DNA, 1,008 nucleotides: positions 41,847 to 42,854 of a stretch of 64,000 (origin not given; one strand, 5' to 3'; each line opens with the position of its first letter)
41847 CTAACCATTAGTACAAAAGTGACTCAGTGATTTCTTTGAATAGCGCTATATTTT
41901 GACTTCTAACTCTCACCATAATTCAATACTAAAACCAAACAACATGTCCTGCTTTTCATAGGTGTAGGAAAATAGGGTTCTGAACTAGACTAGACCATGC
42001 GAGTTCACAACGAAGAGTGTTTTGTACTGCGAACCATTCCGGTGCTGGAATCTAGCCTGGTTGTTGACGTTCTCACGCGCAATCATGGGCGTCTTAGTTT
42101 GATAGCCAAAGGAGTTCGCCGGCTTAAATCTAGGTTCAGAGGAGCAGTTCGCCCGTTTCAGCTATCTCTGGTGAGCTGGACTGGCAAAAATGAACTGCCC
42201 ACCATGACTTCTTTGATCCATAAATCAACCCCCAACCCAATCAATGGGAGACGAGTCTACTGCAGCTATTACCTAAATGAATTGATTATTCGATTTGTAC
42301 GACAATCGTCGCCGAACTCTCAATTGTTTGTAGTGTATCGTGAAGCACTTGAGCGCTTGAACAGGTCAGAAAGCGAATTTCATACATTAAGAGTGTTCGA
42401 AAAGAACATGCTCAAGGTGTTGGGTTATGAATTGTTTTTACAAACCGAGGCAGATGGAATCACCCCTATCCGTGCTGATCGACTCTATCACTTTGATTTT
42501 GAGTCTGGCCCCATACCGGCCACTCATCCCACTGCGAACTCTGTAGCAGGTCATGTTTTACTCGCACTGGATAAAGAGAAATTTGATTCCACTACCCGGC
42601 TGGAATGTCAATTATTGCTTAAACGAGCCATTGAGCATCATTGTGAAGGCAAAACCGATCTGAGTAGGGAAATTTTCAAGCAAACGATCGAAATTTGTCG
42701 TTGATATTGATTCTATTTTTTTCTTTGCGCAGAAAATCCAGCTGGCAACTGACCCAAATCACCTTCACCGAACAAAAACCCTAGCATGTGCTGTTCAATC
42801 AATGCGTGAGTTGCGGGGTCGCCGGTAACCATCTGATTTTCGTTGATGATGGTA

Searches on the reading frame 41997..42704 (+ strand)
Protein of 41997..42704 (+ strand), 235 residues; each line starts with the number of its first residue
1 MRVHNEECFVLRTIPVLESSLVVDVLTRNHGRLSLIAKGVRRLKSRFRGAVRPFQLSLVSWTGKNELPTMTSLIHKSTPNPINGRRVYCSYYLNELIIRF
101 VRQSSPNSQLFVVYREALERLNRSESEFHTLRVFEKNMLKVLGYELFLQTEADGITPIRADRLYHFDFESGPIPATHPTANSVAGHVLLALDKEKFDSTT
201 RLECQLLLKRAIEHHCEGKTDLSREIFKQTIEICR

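Call 68: search_protein_families(library=pfam, proteins=[window:41997-42704:+], max_evalue=1)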
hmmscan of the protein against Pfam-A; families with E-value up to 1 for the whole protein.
window:41997-42704:+ (235 aa): 2 families
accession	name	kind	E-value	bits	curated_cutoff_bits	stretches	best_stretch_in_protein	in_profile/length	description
PF11967.14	RecO_N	-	1.5e-18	67.1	27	1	1-72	1-73/80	Recombination protein O N terminal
PF02565.21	RecO_C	-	2.8e-12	47.1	22.1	1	85-219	5-152/157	Recombination protein O C terminal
